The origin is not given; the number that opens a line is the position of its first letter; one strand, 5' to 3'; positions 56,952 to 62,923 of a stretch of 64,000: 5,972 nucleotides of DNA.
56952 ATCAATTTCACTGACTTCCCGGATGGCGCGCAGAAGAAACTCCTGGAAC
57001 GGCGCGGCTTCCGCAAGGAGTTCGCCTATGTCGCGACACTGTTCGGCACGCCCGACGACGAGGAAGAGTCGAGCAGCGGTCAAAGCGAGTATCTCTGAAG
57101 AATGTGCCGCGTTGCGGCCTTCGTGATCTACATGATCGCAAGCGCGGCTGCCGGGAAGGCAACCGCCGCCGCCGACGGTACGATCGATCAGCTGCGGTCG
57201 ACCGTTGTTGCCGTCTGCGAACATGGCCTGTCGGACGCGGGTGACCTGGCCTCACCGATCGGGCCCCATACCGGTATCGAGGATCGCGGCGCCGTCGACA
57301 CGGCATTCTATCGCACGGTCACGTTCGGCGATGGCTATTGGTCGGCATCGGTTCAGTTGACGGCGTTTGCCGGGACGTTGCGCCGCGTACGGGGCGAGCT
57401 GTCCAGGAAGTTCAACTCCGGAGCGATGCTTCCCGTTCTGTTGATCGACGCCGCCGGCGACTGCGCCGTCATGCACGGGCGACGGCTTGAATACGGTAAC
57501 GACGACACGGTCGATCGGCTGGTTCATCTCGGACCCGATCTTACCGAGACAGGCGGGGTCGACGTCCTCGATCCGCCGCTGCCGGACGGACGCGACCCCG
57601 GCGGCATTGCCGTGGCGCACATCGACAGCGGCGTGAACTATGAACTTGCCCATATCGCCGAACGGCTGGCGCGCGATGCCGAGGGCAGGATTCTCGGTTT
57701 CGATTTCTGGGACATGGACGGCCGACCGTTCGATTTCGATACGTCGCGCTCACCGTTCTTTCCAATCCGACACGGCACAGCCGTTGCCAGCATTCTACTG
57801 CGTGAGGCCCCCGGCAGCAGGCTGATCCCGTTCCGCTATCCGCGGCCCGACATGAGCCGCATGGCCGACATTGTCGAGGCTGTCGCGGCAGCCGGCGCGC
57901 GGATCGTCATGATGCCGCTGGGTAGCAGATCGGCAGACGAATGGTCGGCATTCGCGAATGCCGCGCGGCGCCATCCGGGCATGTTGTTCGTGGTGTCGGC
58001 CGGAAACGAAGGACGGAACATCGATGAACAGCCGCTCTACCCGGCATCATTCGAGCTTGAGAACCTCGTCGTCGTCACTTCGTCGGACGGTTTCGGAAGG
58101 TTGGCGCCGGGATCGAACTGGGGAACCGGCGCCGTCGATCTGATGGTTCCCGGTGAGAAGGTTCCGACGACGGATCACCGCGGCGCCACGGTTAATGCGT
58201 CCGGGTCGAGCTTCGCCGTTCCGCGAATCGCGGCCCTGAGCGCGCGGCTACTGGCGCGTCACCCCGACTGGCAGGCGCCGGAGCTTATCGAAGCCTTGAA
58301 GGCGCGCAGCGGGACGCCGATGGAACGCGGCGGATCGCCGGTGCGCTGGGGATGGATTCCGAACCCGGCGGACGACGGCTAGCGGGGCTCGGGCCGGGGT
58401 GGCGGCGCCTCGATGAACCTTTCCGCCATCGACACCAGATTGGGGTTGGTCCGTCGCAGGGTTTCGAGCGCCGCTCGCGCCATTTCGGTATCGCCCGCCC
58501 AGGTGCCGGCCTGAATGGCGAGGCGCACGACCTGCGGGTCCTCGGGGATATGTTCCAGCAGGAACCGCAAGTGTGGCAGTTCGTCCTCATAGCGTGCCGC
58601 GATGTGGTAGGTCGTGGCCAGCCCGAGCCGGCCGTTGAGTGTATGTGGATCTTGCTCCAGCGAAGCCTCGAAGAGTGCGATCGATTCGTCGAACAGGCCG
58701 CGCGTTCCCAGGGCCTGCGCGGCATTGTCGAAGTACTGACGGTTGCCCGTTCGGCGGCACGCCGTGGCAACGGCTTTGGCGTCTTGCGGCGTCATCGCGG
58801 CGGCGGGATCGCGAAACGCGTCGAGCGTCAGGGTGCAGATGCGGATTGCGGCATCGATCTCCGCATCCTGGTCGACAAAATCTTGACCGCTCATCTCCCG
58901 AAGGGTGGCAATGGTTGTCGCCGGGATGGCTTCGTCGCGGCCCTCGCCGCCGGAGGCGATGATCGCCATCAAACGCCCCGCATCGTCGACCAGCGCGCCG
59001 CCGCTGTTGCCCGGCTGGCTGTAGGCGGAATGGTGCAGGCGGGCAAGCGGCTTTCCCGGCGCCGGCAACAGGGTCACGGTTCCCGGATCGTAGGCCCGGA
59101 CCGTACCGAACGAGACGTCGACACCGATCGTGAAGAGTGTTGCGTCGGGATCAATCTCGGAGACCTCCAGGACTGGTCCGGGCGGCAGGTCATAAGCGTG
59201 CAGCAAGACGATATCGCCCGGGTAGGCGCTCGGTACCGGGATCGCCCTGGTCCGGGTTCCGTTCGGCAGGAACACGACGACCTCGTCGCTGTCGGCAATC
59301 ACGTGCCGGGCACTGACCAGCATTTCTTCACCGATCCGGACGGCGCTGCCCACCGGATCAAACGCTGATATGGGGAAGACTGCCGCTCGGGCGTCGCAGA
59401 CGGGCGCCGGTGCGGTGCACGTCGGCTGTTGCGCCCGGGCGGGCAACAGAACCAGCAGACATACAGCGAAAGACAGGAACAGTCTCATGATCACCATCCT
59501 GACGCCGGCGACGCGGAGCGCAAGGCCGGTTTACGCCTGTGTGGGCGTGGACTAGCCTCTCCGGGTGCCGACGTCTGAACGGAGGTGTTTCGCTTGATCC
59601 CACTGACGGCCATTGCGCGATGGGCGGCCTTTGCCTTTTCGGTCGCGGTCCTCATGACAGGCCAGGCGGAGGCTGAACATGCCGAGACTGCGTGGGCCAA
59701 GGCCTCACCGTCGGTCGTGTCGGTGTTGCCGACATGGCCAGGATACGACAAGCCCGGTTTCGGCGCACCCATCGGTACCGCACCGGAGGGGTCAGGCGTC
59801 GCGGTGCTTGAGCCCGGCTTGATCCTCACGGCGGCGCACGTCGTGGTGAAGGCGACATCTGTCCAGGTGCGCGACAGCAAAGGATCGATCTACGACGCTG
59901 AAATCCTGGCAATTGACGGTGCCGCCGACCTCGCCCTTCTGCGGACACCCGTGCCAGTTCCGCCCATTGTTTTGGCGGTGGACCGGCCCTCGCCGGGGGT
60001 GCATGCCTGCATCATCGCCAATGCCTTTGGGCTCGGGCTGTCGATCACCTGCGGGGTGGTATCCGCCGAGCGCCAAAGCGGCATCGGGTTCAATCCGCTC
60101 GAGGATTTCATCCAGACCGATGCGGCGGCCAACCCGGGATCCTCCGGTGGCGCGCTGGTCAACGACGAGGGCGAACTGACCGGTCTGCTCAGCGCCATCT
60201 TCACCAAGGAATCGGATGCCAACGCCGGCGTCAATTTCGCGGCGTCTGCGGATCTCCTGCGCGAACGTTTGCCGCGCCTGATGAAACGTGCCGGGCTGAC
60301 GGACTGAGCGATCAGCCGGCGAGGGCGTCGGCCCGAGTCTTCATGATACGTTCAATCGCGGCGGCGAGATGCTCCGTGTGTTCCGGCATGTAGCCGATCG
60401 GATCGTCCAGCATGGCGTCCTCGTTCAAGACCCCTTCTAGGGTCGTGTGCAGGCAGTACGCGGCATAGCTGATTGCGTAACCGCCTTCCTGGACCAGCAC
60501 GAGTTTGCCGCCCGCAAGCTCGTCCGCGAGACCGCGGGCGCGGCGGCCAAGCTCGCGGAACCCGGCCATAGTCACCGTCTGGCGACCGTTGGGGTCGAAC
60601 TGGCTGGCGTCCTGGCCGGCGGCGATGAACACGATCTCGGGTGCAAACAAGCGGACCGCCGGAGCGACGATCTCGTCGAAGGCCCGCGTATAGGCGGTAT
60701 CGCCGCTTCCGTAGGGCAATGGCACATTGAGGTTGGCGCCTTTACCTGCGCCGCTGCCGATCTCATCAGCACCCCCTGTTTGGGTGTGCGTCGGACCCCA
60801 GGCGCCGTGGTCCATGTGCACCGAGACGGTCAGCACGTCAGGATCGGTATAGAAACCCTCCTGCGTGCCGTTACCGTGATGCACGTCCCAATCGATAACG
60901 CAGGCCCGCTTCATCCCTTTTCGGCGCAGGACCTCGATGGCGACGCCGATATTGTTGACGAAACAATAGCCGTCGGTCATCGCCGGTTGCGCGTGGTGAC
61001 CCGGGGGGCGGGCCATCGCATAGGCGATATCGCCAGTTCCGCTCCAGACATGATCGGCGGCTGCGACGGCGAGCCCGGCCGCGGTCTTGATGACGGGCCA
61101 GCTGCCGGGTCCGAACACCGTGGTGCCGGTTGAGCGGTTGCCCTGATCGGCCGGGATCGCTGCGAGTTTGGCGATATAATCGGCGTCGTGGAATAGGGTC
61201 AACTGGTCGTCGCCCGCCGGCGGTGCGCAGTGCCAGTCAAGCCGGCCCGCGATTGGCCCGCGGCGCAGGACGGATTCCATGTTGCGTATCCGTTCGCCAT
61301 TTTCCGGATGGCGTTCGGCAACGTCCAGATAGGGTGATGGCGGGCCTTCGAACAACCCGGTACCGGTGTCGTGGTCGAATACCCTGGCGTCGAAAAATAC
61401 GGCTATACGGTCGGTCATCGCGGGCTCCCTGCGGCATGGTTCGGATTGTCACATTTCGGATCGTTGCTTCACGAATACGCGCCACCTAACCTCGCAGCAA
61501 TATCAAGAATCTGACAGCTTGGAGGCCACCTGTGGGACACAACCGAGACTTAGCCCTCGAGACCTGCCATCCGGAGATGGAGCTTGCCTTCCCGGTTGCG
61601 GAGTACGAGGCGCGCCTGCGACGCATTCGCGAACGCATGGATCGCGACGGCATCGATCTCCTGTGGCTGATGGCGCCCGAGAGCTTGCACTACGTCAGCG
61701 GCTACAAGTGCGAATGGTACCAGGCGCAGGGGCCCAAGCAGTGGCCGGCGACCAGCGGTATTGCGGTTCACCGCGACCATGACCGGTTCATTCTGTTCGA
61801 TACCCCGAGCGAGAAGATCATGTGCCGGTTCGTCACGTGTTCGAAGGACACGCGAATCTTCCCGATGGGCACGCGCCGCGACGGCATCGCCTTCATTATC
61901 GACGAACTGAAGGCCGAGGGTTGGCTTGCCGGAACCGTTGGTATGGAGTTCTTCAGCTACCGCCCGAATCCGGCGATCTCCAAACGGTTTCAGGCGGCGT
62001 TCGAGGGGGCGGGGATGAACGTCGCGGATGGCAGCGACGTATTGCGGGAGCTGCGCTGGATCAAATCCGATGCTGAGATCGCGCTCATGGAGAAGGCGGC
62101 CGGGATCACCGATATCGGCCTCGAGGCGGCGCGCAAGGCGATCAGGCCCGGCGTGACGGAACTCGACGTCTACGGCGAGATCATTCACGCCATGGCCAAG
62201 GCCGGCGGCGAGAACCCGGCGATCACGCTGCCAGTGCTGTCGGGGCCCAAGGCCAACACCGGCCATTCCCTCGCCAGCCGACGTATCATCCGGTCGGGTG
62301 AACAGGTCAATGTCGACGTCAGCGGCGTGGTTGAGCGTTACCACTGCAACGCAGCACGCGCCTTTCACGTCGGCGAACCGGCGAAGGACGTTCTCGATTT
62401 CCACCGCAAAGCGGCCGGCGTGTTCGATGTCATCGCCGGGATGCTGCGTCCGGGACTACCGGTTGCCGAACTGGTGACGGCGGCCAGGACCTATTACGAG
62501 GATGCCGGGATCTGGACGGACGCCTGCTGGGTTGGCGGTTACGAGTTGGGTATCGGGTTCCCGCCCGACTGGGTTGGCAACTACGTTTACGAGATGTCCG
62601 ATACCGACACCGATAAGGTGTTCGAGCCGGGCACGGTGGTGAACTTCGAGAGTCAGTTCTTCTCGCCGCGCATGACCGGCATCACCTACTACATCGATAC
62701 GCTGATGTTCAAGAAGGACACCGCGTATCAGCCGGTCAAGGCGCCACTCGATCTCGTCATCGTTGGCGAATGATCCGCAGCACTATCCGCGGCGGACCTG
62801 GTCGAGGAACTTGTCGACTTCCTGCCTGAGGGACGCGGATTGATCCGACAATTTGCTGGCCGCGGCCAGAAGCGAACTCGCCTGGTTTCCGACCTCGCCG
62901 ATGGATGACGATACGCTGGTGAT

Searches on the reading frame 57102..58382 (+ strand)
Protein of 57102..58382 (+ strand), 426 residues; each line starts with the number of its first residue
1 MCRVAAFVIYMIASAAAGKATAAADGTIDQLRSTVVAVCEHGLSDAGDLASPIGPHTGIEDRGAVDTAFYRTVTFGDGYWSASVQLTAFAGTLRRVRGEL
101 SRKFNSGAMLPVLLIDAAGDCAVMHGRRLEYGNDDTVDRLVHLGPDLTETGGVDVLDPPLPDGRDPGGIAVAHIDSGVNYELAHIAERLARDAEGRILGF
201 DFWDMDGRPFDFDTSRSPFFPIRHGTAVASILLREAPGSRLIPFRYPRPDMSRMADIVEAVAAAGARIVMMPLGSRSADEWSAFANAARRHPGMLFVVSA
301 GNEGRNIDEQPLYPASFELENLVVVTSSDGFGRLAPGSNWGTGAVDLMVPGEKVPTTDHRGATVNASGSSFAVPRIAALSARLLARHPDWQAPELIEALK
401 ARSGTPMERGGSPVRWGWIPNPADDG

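Call 54: search_protein_families(library=pfam, proteins=[window:57102-58382:+], max_evalue=0.001)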
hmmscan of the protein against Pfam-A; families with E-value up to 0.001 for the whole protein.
window:57102-58382:+ (426 aa): 1 family
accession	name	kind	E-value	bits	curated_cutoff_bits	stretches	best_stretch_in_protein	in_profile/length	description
PF00082.27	Peptidase_S8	-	2.1e-20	73.6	21.8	1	168-399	3-269/288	Subtilase family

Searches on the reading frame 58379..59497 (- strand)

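Call 54: search_protein_families(library=pfam, proteins=[window:58379-59497:-], max_evalue=0.001)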
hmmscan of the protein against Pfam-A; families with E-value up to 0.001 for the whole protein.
window:58379-59497:- (372 aa): 3 families
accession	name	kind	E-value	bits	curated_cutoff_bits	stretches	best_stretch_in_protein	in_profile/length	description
PF13365.12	Trypsin_2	-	1.3e-12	49.1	27.6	1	50-179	1-144/144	Trypsin-like peptidase domain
PF14559.12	TPR_19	-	8.8e-06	26.4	25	0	267-304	5-42/68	Tetratricopeptide repeat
PF13428.12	TPR_14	-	2.8e-05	24.8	23.5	0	259-295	7-43/44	Tetratricopeptide repeat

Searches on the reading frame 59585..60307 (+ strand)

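Call 54: search_protein_families(library=pfam, proteins=[window:59585-60307:+], max_evalue=0.001)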
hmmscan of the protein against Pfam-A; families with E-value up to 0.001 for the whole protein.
window:59585-60307:+ (240 aa): 2 families
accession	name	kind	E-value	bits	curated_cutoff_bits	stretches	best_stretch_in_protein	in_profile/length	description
PF13365.12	Trypsin_2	-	5.9e-23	82.6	27.6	1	69-201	1-144/144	Trypsin-like peptidase domain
PF00089.32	Trypsin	-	5.7e-11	43.1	20.6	1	71-216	28-209/220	Trypsin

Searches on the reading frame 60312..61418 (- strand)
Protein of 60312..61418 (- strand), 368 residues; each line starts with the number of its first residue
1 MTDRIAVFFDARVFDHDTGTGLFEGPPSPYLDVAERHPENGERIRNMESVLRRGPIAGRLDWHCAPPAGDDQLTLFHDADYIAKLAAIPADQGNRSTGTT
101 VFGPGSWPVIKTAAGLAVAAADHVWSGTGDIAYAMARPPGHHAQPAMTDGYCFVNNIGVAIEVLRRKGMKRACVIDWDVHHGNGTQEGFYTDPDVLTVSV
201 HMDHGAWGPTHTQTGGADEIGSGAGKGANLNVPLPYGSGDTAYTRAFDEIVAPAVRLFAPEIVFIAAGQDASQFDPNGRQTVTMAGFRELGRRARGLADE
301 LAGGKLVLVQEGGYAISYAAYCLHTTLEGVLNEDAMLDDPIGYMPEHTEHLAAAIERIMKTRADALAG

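Call 78: search_protein_families(library=pfam, proteins=[window:60312-61418:-], max_evalue=0.001)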
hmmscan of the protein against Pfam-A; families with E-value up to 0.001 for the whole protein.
window:60312-61418:- (368 aa): 1 family
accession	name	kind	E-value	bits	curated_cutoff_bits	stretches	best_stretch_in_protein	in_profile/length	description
PF00850.24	Hist_deacetyl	-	4.7e-80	269.5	27.9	1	37-328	1-296/298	Histone deacetylase domain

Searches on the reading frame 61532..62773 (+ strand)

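Call 55: search_protein_families(library=pfam, proteins=[window:61532-62773:+], max_evalue=0.001)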
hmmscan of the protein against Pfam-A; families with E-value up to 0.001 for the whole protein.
window:61532-62773:+ (413 aa): 2 families
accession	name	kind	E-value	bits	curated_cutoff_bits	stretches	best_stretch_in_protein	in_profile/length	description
PF00557.29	Peptidase_M24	-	4.6e-26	92.3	23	1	185-379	2-193/208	Metallopeptidase family M24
PF01321.24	Creatinase_N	-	5.7e-10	40.3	22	1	28-176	1-127/128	Creatinase/Prolidase N-terminal domain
